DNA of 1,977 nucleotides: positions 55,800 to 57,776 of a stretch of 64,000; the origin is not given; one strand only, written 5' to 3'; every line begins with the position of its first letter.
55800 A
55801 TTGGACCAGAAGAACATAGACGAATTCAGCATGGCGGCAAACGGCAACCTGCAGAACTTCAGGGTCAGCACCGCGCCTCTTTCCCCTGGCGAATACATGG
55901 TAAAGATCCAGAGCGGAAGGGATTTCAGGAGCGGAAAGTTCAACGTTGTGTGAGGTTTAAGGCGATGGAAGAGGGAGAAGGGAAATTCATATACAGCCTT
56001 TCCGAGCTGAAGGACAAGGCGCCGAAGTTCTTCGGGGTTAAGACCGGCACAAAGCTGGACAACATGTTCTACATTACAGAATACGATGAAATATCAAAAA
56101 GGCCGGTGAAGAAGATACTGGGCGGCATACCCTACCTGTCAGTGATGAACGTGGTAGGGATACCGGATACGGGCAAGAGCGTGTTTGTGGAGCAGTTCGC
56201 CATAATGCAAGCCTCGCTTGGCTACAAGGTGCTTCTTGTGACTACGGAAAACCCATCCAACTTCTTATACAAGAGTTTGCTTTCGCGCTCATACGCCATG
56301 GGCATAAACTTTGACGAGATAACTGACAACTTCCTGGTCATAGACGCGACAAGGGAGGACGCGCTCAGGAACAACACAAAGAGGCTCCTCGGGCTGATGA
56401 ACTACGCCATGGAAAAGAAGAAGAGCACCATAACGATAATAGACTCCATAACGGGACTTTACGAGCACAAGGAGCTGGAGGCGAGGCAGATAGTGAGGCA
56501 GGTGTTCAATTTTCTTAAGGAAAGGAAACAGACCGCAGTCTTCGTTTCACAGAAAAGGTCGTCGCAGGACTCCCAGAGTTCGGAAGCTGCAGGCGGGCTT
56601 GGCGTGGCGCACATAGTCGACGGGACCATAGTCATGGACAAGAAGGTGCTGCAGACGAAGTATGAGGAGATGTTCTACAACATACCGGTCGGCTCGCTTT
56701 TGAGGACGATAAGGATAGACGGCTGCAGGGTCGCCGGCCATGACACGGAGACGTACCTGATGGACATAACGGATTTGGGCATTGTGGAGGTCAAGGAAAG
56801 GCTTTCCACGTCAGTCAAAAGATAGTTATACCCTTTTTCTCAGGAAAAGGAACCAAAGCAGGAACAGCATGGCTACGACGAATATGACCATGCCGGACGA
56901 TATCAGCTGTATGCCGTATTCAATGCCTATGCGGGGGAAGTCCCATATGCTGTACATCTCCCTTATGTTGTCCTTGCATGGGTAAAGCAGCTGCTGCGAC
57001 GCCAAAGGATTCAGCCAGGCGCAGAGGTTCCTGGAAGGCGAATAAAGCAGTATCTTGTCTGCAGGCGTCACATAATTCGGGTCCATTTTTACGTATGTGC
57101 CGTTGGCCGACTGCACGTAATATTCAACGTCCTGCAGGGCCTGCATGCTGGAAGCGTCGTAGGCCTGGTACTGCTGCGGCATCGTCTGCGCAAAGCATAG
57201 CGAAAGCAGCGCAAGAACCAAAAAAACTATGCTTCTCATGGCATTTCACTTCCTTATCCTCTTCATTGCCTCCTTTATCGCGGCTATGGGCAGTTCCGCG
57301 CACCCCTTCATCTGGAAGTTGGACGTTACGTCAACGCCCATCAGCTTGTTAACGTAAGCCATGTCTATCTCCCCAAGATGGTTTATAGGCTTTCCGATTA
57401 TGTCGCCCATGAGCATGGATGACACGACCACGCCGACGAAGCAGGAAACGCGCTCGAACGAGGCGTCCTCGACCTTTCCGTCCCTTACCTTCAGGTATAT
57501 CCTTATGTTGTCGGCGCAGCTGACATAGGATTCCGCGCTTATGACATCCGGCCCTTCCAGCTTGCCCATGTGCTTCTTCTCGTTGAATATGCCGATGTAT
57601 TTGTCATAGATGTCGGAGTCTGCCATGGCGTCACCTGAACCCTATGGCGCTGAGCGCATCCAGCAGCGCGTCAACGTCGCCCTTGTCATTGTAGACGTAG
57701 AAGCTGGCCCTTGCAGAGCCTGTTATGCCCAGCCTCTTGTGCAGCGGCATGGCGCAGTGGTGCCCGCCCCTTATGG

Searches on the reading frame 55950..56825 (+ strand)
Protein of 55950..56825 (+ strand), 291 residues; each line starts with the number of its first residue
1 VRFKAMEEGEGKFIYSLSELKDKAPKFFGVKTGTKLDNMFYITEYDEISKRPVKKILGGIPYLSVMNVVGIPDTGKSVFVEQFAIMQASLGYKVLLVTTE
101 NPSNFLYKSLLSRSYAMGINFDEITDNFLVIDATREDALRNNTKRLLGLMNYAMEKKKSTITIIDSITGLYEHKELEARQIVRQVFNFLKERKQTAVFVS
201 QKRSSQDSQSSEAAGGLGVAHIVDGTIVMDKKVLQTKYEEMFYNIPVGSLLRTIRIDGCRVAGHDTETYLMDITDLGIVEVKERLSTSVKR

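Call 16: search_protein_families(library=pfam, proteins=[window:55950-56825:+], max_evalue=0.001)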
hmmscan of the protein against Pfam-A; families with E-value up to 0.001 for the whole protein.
window:55950-56825:+ (291 aa): 1 family
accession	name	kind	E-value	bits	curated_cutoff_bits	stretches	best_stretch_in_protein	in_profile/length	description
PF06745.19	ATPase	-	6.1e-48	163.6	26.6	1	40-283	12-228/231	KaiC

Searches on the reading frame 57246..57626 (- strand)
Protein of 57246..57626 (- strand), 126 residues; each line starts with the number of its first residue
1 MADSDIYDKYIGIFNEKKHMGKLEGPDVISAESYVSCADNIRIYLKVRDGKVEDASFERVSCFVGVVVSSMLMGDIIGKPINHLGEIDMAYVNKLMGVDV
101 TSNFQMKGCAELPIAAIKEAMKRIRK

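Call 16: search_protein_families(library=pfam, proteins=[window:57246-57626:-], max_evalue=0.001)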
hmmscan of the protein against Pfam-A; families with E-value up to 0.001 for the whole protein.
window:57246-57626:- (126 aa): 1 family
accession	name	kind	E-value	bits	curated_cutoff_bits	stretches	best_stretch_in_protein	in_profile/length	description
PF01592.21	NifU_N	-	1.6e-10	41.7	22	1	9-122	5-118/127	NifU-like N terminal domain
